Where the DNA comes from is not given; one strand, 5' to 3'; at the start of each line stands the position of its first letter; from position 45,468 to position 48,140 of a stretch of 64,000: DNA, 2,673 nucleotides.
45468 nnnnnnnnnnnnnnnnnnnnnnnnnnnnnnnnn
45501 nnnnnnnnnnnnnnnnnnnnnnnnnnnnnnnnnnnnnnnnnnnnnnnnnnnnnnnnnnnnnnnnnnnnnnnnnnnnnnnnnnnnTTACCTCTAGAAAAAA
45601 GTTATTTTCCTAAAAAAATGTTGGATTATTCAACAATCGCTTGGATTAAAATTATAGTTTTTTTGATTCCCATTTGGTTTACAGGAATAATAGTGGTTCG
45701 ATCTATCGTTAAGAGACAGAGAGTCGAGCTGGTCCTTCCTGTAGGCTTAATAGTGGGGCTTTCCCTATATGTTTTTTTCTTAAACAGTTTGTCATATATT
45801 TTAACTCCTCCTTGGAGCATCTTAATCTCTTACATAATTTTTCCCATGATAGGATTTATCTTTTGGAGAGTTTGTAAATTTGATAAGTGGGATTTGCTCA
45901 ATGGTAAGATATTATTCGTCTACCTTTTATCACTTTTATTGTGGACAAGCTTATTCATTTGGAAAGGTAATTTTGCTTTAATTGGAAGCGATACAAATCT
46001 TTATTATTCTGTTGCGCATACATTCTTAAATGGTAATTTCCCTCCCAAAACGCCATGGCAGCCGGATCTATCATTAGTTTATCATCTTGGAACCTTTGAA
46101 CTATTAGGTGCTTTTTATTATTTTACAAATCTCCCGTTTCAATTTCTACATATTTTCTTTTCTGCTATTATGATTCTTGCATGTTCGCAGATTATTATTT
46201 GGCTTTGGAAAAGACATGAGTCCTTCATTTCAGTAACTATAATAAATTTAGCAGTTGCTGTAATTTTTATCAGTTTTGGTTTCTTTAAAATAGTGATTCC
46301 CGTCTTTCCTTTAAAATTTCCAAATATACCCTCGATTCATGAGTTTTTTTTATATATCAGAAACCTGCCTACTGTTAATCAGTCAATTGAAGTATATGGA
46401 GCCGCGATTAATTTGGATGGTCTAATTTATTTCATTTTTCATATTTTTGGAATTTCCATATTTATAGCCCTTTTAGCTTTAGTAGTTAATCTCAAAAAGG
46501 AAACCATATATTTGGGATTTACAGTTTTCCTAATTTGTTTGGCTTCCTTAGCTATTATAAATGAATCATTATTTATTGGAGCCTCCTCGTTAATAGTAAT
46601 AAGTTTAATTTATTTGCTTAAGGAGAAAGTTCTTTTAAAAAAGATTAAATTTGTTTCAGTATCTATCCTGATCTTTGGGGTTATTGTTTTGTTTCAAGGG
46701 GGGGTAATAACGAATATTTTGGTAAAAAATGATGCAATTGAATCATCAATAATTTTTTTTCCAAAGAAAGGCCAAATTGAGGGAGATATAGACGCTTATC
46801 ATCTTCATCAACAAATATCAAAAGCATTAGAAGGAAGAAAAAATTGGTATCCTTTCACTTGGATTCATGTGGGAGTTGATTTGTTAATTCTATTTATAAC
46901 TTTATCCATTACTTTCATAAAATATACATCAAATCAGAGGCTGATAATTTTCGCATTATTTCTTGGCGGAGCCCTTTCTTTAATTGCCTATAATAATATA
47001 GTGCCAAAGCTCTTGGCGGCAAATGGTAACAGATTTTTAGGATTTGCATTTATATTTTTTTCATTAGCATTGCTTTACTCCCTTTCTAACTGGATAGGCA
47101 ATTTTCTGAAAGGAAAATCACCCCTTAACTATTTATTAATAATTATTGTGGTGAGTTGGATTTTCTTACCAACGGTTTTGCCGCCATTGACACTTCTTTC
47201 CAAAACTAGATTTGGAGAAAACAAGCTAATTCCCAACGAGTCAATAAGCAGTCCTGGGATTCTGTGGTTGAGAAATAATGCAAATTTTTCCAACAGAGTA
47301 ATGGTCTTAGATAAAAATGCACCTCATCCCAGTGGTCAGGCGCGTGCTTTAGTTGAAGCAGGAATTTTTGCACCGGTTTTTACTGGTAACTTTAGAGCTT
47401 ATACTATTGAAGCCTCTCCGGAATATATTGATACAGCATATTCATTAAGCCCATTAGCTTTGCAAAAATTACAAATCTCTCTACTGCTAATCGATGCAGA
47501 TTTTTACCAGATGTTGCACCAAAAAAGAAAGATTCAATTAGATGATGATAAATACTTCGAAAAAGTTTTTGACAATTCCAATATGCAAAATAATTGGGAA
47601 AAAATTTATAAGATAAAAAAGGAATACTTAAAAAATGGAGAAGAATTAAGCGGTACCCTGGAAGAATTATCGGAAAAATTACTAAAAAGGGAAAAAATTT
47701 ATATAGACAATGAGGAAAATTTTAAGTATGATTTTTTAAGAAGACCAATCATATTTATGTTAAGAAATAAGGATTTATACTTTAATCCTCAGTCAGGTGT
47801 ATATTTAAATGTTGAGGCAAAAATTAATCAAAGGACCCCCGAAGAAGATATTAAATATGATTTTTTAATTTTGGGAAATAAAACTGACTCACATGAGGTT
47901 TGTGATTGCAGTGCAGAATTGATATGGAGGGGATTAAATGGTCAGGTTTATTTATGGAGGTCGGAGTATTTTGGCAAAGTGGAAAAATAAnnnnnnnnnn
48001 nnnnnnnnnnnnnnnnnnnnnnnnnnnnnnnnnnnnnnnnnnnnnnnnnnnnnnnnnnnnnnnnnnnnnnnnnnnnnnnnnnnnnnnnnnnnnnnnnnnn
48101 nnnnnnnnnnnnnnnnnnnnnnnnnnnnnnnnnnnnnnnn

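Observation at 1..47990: Hyper-expanded island of GT-C membrane glycosyltransferase paralogs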

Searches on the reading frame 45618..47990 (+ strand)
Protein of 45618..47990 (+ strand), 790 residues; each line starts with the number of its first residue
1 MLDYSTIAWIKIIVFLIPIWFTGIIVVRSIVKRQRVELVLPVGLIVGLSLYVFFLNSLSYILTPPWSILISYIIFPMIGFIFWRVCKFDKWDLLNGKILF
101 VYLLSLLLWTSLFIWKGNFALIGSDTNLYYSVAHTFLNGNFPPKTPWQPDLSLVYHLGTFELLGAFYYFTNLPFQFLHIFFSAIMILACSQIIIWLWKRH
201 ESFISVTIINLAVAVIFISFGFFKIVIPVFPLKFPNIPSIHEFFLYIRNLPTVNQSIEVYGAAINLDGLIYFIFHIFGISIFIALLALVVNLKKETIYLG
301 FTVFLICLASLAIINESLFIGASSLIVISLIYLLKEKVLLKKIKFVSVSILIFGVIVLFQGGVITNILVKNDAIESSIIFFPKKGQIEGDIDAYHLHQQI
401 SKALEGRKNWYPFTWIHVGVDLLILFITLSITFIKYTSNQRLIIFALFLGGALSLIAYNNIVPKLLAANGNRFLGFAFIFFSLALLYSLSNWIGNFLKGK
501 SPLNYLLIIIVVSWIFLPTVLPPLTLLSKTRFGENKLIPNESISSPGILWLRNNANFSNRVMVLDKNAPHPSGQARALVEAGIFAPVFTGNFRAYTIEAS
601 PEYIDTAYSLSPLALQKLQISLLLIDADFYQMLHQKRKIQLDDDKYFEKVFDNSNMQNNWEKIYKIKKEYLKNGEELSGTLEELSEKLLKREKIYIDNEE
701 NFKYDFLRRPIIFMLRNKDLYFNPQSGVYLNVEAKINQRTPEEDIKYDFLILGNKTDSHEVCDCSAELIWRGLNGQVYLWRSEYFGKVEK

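Call 7: search_protein_families(library=pfam, proteins=[window:45618-47990:+], max_evalue=0.01)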
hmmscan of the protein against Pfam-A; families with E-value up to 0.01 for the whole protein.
window:45618-47990:+ (790 aa): 0 families

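Call 11: search_protein_families(library=ncbifam, proteins=[window:45618-47990:+], max_evalue=0.01)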
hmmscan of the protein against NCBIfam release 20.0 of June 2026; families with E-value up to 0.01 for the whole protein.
window:45618-47990:+ (790 aa): 0 families

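Call 14: search_solved_structures(query=window:45618-47990:+, max_evalue=10)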
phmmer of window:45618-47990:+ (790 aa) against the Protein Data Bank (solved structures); distinct sequences matched with E-value up to 10: 2.
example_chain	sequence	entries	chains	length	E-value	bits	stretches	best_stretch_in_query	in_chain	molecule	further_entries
8zeq_A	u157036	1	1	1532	1.1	10.9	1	162-289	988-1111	Glycogen debranching enzyme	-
2vmh_A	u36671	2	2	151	2.5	9.7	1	394-451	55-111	FIBRONECTIN TYPE III DOMAIN PROTEIN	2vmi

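Call 38: find_homologous_proteins(query=window:45618-47990:+, max_evalue=0.00001)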
Query window:45618-47990:+ (790 aa): 94 proteins with E <= 0.00001 among 8000 candidates.
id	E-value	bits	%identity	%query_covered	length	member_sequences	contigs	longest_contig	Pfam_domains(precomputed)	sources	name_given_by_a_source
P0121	0.0e+0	1754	100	100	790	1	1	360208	-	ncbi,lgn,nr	ncbi:MAG: hypothetical protein Q8P92_01850 [Candidatus Daviesbacteria bacterium]|nr:hypothetical pro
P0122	3.7e-298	1010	58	100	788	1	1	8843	-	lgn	-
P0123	1.2e-292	991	58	100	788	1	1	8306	-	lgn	-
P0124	1.7e-291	988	57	100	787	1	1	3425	-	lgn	-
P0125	3.1e-288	977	56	100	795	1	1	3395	-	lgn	-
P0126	3.3e-268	911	54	100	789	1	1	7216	-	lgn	-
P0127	1.1e-267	909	53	99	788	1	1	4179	-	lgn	-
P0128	2.8e-266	904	53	98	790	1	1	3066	-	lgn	-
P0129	2.1e-260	885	53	98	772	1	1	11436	-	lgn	-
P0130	2.5e-260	885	54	96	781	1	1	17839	-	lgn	-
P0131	5.0e-257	874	52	96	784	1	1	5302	-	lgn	-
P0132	1.3e-255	869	53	98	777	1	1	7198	-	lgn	-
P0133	1.2e-254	866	51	97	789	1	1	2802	-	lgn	-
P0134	2.6e-254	865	52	99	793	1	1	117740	-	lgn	-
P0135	4.4e-254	864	52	96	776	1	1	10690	-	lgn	-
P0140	6.1e-250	850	51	98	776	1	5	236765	-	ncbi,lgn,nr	ncbi:hypothetical protein HYZ05_03040 [Candidatus Daviesbacteria bacterium]|nr:hypothetical protein 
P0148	1.3e-244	833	51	97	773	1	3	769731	-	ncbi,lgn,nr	ncbi:hypothetical protein HYU45_02480 [Candidatus Daviesbacteria bacterium]|nr:hypothetical protein 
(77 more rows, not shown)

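Call 41: find_encoding_contigs(protein=P0148, flank=10000, max_places=1)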
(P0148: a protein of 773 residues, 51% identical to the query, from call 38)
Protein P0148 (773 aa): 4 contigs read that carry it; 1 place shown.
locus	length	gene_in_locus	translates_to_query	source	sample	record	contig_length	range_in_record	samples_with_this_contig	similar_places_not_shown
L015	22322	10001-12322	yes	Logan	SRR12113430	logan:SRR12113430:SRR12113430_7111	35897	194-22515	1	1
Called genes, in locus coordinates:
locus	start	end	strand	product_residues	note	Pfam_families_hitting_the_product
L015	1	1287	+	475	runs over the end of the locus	PF02366:PMT (weak), PF13231:PMT_2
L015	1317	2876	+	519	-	PF02366:PMT (weak), PF13231:PMT_2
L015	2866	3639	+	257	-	PF00535:Glycos_transf_2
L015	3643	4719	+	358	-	PF13439:Glyco_transf_4, PF00534:Glycos_transf_1, PF13692:Glyco_trans_1_4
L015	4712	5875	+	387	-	PF04188:Mannosyl_trans2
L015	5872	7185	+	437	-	PF01943:Polysacc_synt, PF13440:Polysacc_synt_3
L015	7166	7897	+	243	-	PF00535:Glycos_transf_2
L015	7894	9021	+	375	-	PF13439:Glyco_transf_4, PF20706:GT4-conflict, PF00534:Glycos_transf_1, PF13692:Glyco_trans_1_4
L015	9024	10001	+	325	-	PF01073:3Beta_HSD, PF01370:Epimerase, PF05368:NmrA (faint), PF07993:NAD_binding_4 (faint), PF13460:NAD_binding_10 (weak), PF16363:GDP_Man_Dehyd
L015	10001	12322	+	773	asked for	-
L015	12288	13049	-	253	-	PF00535:Glycos_transf_2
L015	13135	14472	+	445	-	PF03446:NAD_binding_2 (weak), PF03721:UDPG_MGDP_dh_N, PF00984:UDPG_MGDP_dh, PF03720:UDPG_MGDP_dh_C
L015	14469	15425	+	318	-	PF01073:3Beta_HSD, PF01370:Epimerase, PF02719:Polysacc_synt_2, PF04321:RmlD_sub_bind, PF07993:NAD_binding_4 (faint), PF13460:NAD_binding_10, PF16363:GDP_Man_Dehyd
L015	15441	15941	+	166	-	PF18915:DUF5667 (weak)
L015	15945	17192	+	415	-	PF08421:Methyltransf_13, PF13489:Methyltransf_23, PF08241:Methyltransf_11 (faint), PF08242:Methyltransf_12 (weak), PF08484:Methyltransf_14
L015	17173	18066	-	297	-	PF01073:3Beta_HSD (faint), PF01370:Epimerase, PF02719:Polysacc_synt_2 (faint), PF04321:RmlD_sub_bind, PF07993:NAD_binding_4 (faint), PF16363:GDP_Man_Dehyd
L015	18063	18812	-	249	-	PF00535:Glycos_transf_2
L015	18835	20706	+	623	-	-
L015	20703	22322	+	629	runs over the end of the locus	-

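Call 42: find_encoding_contigs(protein=P0140, flank=10000, max_places=1)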
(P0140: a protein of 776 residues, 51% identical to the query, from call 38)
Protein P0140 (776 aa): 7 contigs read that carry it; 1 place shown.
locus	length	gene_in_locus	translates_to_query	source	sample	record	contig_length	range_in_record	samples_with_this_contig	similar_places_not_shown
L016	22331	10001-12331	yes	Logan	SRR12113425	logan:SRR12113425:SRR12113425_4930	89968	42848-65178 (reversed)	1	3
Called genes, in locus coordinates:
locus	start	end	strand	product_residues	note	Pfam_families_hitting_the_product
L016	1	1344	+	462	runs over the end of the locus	PF13231:PMT_2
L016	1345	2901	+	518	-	PF02366:PMT, PF13231:PMT_2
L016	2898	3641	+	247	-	PF00535:Glycos_transf_2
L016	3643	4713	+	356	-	PF13439:Glyco_transf_4, PF13579:Glyco_trans_4_4, PF20706:GT4-conflict, PF00534:Glycos_transf_1, PF13692:Glyco_trans_1_4, PF13524:Glyco_trans_1_2 (weak)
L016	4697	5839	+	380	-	PF04188:Mannosyl_trans2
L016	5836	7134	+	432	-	PF01943:Polysacc_synt, PF13440:Polysacc_synt_3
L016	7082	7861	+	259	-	PF00535:Glycos_transf_2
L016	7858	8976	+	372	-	PF13439:Glyco_transf_4, PF20706:GT4-conflict, PF00534:Glycos_transf_1, PF13692:Glyco_trans_1_4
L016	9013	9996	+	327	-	PF01073:3Beta_HSD, PF01370:Epimerase, PF07993:NAD_binding_4 (faint), PF16363:GDP_Man_Dehyd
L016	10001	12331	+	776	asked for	-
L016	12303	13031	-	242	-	PF00535:Glycos_transf_2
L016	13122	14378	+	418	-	PF03721:UDPG_MGDP_dh_N, PF00984:UDPG_MGDP_dh (weak), PF03720:UDPG_MGDP_dh_C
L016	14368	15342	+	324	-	PF01073:3Beta_HSD, PF01370:Epimerase, PF02719:Polysacc_synt_2 (weak), PF04321:RmlD_sub_bind, PF05368:NmrA (faint), PF07993:NAD_binding_4 (faint), PF13460:NAD_binding_10, PF16363:GDP_Man_Dehyd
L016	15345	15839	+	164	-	PF18915:DUF5667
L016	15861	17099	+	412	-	PF08421:Methyltransf_13, PF13489:Methyltransf_23, PF08241:Methyltransf_11 (weak), PF08242:Methyltransf_12, PF13649:Methyltransf_25 (weak), PF08484:Methyltransf_14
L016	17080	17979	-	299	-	PF01073:3Beta_HSD (weak), PF01370:Epimerase, PF04321:RmlD_sub_bind, PF16363:GDP_Man_Dehyd, PF02719:Polysacc_synt_2 (weak), PF07993:NAD_binding_4 (weak)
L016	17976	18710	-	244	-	PF00535:Glycos_transf_2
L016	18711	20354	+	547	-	-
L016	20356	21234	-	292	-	PF13649:Methyltransf_25 (faint), PF13489:Methyltransf_23, PF08241:Methyltransf_11 (weak)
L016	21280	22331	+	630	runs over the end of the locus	-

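Call 48: predict_structure(alignment_id=A2)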
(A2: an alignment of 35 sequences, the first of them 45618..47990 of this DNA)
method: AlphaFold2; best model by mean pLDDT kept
length: 790 residues; sequences in the alignment: 35
mean_pLDDT: 89.3   pTM: 0.90
mean pLDDT of the five models: 89.3, 89.0, 87.1, 85.8, 82.3
residues with pLDDT >= 90: 471; 70-90: 294; 50-70: 22; < 50: 3
segments of 3 or more residues with pLDDT < 50: none
pLDDT, mean of each block of 10 residues (from residue 1): 86 96 96 93 98 95 96 95 89 91 94 87 85 96 93 86 97 94 96 94 89 93 92 87 87 80 81 94 94 87 93 91 79 75 83 83 69 76 78 90 85 92 95 91 93 94 82 93 95 84 87 90 80 75 89 95 95 94 95 89 96 97 97 94 96 88 97 93 92 91 90 93 77 85 87 90 86 94 61
secondary structure, 60 per line:
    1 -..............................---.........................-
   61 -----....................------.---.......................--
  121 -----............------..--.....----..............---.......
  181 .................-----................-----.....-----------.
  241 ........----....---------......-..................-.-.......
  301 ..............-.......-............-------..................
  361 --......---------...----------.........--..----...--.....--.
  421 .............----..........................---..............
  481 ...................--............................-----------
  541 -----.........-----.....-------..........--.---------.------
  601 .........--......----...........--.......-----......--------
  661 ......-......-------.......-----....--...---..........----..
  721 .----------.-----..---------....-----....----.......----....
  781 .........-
elements in order (helices of 4 or more, strands of 3 or more residues): H2-30 H36-59 H66-85 H96-118 H126-137 E148-152 H157-170 H174-197 H203-218 E224-228 H240-248 H253-256 H266-271 H273-290 H294-314 H316-322 H324-335 H343-360 H363-368 E378-380 H391-399 E413-417 H420-433 H438-460 E461-463 H467-499 H502-529 H546-554 E560-564 H572-581 H601-609 H612-617 E622-626 H627-632 H635-641 E647-652 E661-666 H668-673 H681-687 E693-696 H705-714 E719-721 E749-752 H758-761 E766-772 E777-782 H783-789

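Call 52: search_protein_families(library=pfam, proteins=[L015:18835-20706:+, L016:18711-20354:+], max_evalue=1)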
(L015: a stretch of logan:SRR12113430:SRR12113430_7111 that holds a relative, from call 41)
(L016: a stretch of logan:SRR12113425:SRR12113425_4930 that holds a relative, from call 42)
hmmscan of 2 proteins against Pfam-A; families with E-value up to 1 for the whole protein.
L015:18835-20706:+ (623 aa): 0 families

L016:18711-20354:+ (547 aa): 0 families
